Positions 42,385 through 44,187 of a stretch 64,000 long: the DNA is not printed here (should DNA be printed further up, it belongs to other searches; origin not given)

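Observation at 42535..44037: Two paralogous large GT-B proteins with an HP motif flank the nonulosonic acid module; they are candidate nonulosonate (sialic-acid-like) glycosyltransferases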

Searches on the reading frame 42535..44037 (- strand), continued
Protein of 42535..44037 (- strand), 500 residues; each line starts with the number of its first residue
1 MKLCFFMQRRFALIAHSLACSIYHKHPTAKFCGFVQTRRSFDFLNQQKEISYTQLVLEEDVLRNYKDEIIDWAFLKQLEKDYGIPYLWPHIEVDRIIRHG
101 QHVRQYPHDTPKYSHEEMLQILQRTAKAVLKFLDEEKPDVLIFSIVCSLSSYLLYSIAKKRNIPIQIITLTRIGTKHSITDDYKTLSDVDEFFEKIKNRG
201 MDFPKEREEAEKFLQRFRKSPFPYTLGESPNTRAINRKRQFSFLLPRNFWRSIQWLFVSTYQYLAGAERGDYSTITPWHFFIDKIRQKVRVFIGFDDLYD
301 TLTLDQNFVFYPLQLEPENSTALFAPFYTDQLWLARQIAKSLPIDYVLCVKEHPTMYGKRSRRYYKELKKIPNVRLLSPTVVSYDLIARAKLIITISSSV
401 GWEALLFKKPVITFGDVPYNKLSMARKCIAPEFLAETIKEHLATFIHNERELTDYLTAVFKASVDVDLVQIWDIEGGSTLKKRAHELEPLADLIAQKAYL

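Call 28: find_related_loci(query=A1, collection=genome_contigs, flank=10000)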
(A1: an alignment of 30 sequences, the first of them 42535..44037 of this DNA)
Query A1 (500 aa) in genome_contigs; peptide patterns used: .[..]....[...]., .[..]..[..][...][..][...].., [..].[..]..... (x = any residue, [..] = any of these).
482 stretches matched a pattern; 124 encode a relative of the query (tblastn E <= 1e-3); the best 80 are kept; 80 distinct loci.
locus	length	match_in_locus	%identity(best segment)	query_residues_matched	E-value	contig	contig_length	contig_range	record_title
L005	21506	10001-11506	53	1-500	0e+0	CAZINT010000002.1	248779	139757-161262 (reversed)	MAG TPA_asm: uncultured Gammaproteobacteria bacterium isolate SRP257259_co1_139 genome assembly, contig: NODE_30_length_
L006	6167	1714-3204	53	1-497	0e+0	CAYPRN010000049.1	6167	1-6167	MAG TPA_asm: uncultured Gammaproteobacteria bacterium isolate SRP178699_co2_510 genome assembly, contig: NODE_15114_leng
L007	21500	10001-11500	50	1-500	2e-175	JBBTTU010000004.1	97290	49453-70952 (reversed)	MAG: Patescibacteria group bacterium isolate H51-bin151_1 H51_bin151_1_000000000004, whole genome shotgun sequence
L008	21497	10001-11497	51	2-500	4e-171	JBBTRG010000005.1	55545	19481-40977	MAG: Patescibacteria group bacterium isolate H32-bin003 H32_bin003_000000000005, whole genome shotgun sequence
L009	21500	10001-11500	50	1-500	8e-171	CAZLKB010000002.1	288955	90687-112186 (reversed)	MAG TPA_asm: uncultured Gammaproteobacteria bacterium isolate binchicken_co115_145 genome assembly, contig: NODE_37_leng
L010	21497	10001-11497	48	2-500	9e-170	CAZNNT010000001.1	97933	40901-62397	MAG TPA_asm: uncultured Candidatus Saccharibacteria bacterium isolate SRP090828_co3_7 genome assembly, contig: NODE_10_l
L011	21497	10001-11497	51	1-497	8e-170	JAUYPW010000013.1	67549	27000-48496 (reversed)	MAG: bacterium isolate C4_metabat.bin.59 C4_k141_643097, whole genome shotgun sequence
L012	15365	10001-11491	48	1-497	1e-168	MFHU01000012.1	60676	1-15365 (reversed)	MAG: Candidatus Giovannonibacteria bacterium RIFCSPHIGHO2_12_FULL_44_22 rifcsphigho2_12_scaffold_481, whole genome shotg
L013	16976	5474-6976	50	1-500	9e-169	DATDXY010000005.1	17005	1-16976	MAG TPA_asm: Candidatus Paceibacterota bacterium isolate SMAG_U8151 k141_2110576, whole genome shotgun sequence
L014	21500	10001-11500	49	1-500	2e-168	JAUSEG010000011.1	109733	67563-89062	MAG: bacterium isolate E14_maxbin.173 E14_k141_962385, whole genome shotgun sequence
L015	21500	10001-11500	47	1-500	6e-168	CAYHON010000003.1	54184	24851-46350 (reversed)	MAG TPA_asm: uncultured Candidatus Saccharibacteria bacterium isolate ERP119705_co14_178 genome assembly, contig: NODE_3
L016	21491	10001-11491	50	1-497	2e-167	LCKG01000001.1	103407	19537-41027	MAG: Parcubacteria group bacterium GW2011_GWC1_45_13 UW93_C0001, whole genome shotgun sequence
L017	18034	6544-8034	47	1-497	7e-169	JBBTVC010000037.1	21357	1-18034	MAG: Patescibacteria group bacterium isolate H14-bin026_1 H14_bin026_1_000000000037, whole genome shotgun sequence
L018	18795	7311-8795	47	1-497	2e-163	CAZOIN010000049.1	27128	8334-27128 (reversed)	MAG TPA_asm: uncultured Candidatus Saccharibacteria bacterium isolate binchicken_co203_272 genome assembly, contig: k141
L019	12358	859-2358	47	1-500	3e-163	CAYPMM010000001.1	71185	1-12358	MAG TPA_asm: uncultured Candidatus Saccharibacteria bacterium isolate binchicken_co38_445 genome assembly, contig: NODE_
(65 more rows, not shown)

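Call 33: search_solved_structures(query=A1, max_evalue=1, show_alignments=3)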
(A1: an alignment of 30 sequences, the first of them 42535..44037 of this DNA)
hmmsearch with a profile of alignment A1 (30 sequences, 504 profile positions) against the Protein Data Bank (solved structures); distinct sequences matched with E-value up to 1: 12.
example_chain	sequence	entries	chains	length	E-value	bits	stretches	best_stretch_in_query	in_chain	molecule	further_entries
6mgb_A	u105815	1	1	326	2.2e-09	39.7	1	347-426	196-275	Capsular polysaccharide export system protein KpsC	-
8fuw_A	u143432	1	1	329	1.1e-07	34.1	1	347-421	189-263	Capsule polysaccharide export protein KpsC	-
8fux_A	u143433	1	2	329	1.1e-07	34.1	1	347-421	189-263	Capsule polysaccharide export protein KpsC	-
6mgc_A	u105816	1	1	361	1.3e-07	33.9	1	347-421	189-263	Capsule polysaccharide export protein KpsC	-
6mgd_A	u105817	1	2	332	8.8e-07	31.1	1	303-420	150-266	Capsular polysaccharide export system protein KpsC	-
4neq_A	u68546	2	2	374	0.0041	19.1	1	360-416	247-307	UDP-N-acetylglucosamine 2-epimerase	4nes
8csb_A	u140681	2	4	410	0.087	14.7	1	376-423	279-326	N-acetyl glucosaminyl transferase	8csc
8csd_A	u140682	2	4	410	0.087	14.7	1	376-423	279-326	N-acetyl glucosaminyl transferase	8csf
5fa0_A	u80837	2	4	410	0.087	14.7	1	376-423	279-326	Putative N-acetyl glucosaminyl transferase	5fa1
8cse_A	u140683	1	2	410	0.087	14.7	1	376-423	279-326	N-acetyl glucosaminyl transferase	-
7nwg_a2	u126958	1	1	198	0.14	14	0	363-389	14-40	ribosomal protein eS25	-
3dzc_A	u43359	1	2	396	0.54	12.1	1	366-415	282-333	UDP-N-acetylglucosamine 2-epimerase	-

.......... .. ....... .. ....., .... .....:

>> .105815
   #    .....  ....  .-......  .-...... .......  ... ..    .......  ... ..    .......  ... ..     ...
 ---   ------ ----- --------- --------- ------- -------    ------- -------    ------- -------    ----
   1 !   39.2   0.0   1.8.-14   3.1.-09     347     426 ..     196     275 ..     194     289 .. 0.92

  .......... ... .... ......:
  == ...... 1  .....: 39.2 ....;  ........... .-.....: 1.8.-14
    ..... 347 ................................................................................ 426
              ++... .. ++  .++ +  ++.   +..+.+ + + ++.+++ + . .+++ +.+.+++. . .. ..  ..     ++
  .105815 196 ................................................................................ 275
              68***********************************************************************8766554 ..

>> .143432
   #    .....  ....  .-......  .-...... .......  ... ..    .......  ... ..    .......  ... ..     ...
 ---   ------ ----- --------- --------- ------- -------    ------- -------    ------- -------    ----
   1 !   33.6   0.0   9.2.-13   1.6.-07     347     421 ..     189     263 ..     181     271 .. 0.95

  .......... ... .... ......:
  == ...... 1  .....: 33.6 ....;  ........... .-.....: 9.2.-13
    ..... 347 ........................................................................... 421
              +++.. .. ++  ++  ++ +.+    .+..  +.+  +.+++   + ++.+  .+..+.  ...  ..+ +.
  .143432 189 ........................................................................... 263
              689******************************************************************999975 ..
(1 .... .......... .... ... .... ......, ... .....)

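Call 39: predict_structure(alignment_id=A1)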
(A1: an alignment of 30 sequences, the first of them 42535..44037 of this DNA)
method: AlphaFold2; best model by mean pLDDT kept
length: 500 residues; sequences in the alignment: 30
mean_pLDDT: 88.4   pTM: 0.88
mean pLDDT of the five models: 88.4, 88.2, 87.9, 86.7, 85.9
residues with pLDDT >= 90: 286; 70-90: 180; 50-70: 34; < 50: 0
segments of 3 or more residues with pLDDT < 50: none
pLDDT, mean of each block of 10 residues (from residue 1): 88 89 95 77 78 88 88 91 69 77 59 85 94 97 90 93 95 91 93 94 96 95 81 87 90 88 80 77 88 93 89 82 84 96 96 90 94 95 92 94 96 94 93 94 93 97 89 69 87 94
secondary structure, 60 per line:
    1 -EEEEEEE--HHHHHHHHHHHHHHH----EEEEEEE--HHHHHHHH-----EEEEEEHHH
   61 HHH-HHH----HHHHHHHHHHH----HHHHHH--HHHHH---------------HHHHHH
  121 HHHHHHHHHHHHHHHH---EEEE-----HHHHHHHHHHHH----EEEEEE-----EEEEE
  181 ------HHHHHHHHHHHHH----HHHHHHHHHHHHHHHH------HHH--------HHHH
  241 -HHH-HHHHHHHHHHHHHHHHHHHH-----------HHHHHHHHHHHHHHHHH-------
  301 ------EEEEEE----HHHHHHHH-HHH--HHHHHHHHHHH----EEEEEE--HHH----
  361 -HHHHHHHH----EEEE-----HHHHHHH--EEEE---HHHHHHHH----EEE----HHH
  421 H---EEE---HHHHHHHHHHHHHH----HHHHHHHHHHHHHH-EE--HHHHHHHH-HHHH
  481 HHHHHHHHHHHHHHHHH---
elements in order: E2-8 H11-25 E30-36 H39-46 E52-57 H58-63 H72-82 H87-92 H95-99 H115-136 E140-143 H149-160 E165-170 E176-180 H187-199 H204-219 H237-240 H246-265 H277-293 E307-312 H317-324 H331-341 E346-351 H362-369 E374-377 H383-389 E392-395 H399-406 E411-413 H418-421 E425-427 H431-444 H449-462 H468-475 H477-497

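Call 42: fold_search(model_id=the predicted structure, library=pdb)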
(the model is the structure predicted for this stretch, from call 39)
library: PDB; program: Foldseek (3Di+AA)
matches with E <= 10: 1485; with E <= 0.001: 267
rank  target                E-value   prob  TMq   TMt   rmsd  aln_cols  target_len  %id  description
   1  1f6d_A                1.9e-10  1.00  0.23  0.29  17.6       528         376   14  THE STRUCTURE OF UDP-N-ACETYLGLUCOSAMINE 2-EPIMERASE FROM E. COLI. (released 2000-12-13)
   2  6vlb_B                2.3e-10  1.00  0.24  0.29  16.1       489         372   11  Crystal structure of ligand-free UDP-GlcNAc 2-epimerase from Neisseria meningitidis (released 2020-11-11)
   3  6vlc_D                5.4e-10  1.00  0.23  0.30  18.0       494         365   12  Crystal structure of UDP-GlcNAc 2-epimerase from Neisseria meningitidis bound to UDP-GlcNAc (released 2020-11-11)
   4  1f6d_D                7.0e-10  1.00  0.21  0.27  17.6       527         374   13  THE STRUCTURE OF UDP-N-ACETYLGLUCOSAMINE 2-EPIMERASE FROM E. COLI. (released 2000-12-13)
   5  1f6d_B                8.2e-10  1.00  0.25  0.30  17.4       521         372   14  THE STRUCTURE OF UDP-N-ACETYLGLUCOSAMINE 2-EPIMERASE FROM E. COLI. (released 2000-12-13)
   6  1f6d_C                1.0e-09  1.00  0.25  0.31  17.3       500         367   13  THE STRUCTURE OF UDP-N-ACETYLGLUCOSAMINE 2-EPIMERASE FROM E. COLI. (released 2000-12-13)
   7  6vlb_A                1.2e-09  1.00  0.24  0.30  16.1       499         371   13  Crystal structure of ligand-free UDP-GlcNAc 2-epimerase from Neisseria meningitidis (released 2020-11-11)
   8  8syd_B                1.3e-09  1.00  0.26  0.32  14.7       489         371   12  X-ray crystal structure of UDP-2,3-diacetamido-2,3-dideoxy-glucuronic acid-2-epimerase from Thermus thermophilus strai (released 2023-09-13)
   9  6vlc_B                1.5e-09  1.00  0.22  0.29  18.1       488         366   12  Crystal structure of UDP-GlcNAc 2-epimerase from Neisseria meningitidis bound to UDP-GlcNAc (released 2020-11-11)
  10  8ahe_A                1.5e-09  1.00  0.23  0.29  18.9       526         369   14  PAC-FragmentDEL: Photoactivated covalent capture of DNA encoded fragments for hit discovery (released 2022-09-14)
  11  3dzc_A                1.6e-09  1.00  0.22  0.29  17.8       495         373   11  2.35 Angstrom resolution structure of WecB (VC0917), a UDP-N-acetylglucosamine 2-epimerase from Vibrio cholerae. (released 2008-08-12)
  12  3otg                  2.8e-09  1.00  0.25  0.30  18.0       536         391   14  Crystal Structure of CalG1, Calicheamicin Glycostyltransferase, TDP bound form (released 2010-12-15)
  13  3oth_B                2.9e-09  1.00  0.24  0.28  18.3       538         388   13  Crystal Structure of CalG1, Calicheamicin Glycostyltransferase, TDP and calicheamicin alpha3I bound form (released 2010-12-15)
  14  5enz_A                6.0e-09  1.00  0.24  0.30  19.1       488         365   12  S. aureus MnaA-UDP co-structure (released 2016-04-27)
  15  5xvs_B                6.3e-09  1.00  0.24  0.32  17.4       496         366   11  Crystal structure of UDP-GlcNAc 2-epimerase NeuC complexed with UDP (released 2018-04-11)
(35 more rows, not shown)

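Call 59: search_protein_families(library=pfam, alignment_id=A1, max_evalue=0.01)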
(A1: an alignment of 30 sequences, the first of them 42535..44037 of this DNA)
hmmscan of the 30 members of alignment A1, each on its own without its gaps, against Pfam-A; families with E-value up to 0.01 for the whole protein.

A. member 1, window:42535-44037:- (500 aa): 3 families
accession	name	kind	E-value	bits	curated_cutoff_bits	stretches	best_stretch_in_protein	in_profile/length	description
PF05159.20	Capsule_synth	-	1.1e-10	41.9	20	1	305-421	144-268/310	Capsule polysaccharide biosynthesis protein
PF02350.25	Epimerase_2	-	0.00082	18.8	30.6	1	361-417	229-290/347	UDP-N-acetylglucosamine 2-epimerase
PF04464.20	Glyphos_transf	-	0.00099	18.6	22.1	1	337-414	220-292/367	CDP-Glycerol:Poly(glycerophosphate) glycerophosphotransferase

B. families by the number of members that match (of 30 scanned): 8 families
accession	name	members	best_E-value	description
PF05159.20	Capsule_synth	30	7.5e-14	Capsule polysaccharide biosynthesis protein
PF02350.25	Epimerase_2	8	1.3e-05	UDP-N-acetylglucosamine 2-epimerase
PF06925.17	MGDG_synth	3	0.0028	Monogalactosyldiacylglycerol (MGDG) synthase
PF20471.4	DUF6716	2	0.00044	Putative glycosyltransferase (DUF6716)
PF04007.18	DUF354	2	0.0014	Protein of unknown function (DUF354)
PF02684.21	LpxB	1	0.00023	Lipid-A-disaccharide synthetase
PF04464.20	Glyphos_transf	1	0.00099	CDP-Glycerol:Poly(glycerophosphate) glycerophosphotransferase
PF19852.4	DUF6327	1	0.0092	Family of unknown function (DUF6327)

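Call 71: search_protein_representatives(alignment_id=A3)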
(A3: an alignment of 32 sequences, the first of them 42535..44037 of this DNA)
Query: 32 sequences, 485 profile positions. Proteins with E-value up to 0.001 (for the whole library): 13400; up to 1e-10: 9129; up to 1e-30: 4808. The best 150 are listed.
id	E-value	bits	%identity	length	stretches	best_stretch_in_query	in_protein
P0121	8.3e-196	668.1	-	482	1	4-482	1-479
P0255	1.2e-175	601.7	-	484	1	4-482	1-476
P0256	5.0e-162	556.7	-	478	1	4-483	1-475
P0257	9.0e-162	555.9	-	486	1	4-483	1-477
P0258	1.1e-154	532.4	-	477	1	4-479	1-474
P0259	4.4e-153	527.2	-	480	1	4-482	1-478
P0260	1.4e-151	522.3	-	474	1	4-480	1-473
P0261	8.5e-151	519.7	-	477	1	4-479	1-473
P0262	7.1e-150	516.6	-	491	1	4-481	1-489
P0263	5.0e-149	513.8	-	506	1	2-482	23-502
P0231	5.1e-149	513.8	-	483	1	4-477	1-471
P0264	9.5e-149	512.9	-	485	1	4-482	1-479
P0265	2.4e-147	508.3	-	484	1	4-482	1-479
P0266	2.4e-146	505.0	-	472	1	4-481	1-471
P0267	8.3e-146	503.2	-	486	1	4-483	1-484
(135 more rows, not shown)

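Call 89: find_encoding_contigs(protein=P0043, flank=10000, max_places=1)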
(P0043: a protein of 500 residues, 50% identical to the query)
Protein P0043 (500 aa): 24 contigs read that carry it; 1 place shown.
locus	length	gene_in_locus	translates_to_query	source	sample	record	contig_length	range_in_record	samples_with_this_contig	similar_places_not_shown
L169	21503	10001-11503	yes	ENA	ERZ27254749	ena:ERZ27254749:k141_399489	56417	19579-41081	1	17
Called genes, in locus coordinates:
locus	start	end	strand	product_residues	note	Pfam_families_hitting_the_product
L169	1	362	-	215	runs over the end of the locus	PF00106:adh_short, PF08659:KR, PF13561:adh_short_C2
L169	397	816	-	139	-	PF01575:MaoC_dehydratas, PF13452:FAS1_DH_region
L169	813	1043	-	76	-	-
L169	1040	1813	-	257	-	PF13489:Methyltransf_23, PF13847:Methyltransf_31, PF08241:Methyltransf_11 (weak), PF08242:Methyltransf_12, PF13649:Methyltransf_25 (weak)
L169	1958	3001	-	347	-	-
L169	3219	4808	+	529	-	PF03062:MBOAT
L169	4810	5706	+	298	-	-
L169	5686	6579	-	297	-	PF01408:GFO_IDH_MocA (weak), PF22725:GFO_IDH_MocA_C3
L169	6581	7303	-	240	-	PF02348:CTP_transf_3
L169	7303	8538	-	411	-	-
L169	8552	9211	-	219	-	PF00117:GATase, PF01174:SNO (faint), PF07722:Peptidase_C26 (faint)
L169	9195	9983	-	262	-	PF00977:His_biosynth, PF01207:Dus (faint), PF02581:TMP-TENI (faint), PF03060:NMO (faint)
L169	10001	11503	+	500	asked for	PF05159:Capsule_synth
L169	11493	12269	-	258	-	PF01596:Methyltransf_3, PF13578:Methyltransf_24, PF04989:RMNT_CmcI (weak)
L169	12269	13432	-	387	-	PF20706:GT4-conflict (weak), PF00534:Glycos_transf_1, PF13692:Glyco_trans_1_4, PF13524:Glyco_trans_1_2 (faint)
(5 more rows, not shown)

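Call 90: find_encoding_contigs(protein=P0103, flank=10000, max_places=1)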
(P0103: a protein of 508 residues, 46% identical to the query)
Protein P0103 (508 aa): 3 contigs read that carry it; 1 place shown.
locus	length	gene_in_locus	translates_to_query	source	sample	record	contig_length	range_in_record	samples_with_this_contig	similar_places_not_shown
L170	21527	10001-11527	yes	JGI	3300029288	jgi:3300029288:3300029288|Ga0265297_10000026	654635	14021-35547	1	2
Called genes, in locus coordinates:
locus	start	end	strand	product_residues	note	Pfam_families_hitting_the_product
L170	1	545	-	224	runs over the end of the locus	PF21553:Formyl_trans_C_2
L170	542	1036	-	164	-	PF13302:Acetyltransf_3, PF13420:Acetyltransf_4, PF00583:Acetyltransf_1, PF13673:Acetyltransf_10, PF13508:Acetyltransf_7, PF08445:FR47 (weak)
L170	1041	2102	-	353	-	PF03102:NeuB, PF08666:SAF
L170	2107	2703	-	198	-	PF02698:DUF218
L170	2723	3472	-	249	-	PF02348:CTP_transf_3, PF12804:NTP_transf_3 (weak)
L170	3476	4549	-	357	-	-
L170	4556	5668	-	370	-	PF01041:DegT_DnrJ_EryC1, PF01053:Cys_Met_Meta_PP, PF01212:Beta_elim_lyase (weak)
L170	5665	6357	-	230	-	PF00132:Hexapep (faint), PF25084:LbH_EIF2B (faint), PF25087:GMPPB_C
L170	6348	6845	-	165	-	PF00293:NUDIX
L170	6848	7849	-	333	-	PF01370:Epimerase, PF02719:Polysacc_synt_2, PF04321:RmlD_sub_bind (weak), PF05368:NmrA, PF01073:3Beta_HSD, PF07993:NAD_binding_4 (weak), PF13460:NAD_binding_10, PF16363:GDP_Man_Dehyd, +1 more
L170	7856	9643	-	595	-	PF00664:ABC_membrane, PF02463:SMC_N (weak), PF00005:ABC_tran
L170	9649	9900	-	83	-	PF12728:HTH_17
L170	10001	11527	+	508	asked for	PF05159:Capsule_synth (weak)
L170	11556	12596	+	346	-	PF01370:Epimerase, PF04321:RmlD_sub_bind, PF16363:GDP_Man_Dehyd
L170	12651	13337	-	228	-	-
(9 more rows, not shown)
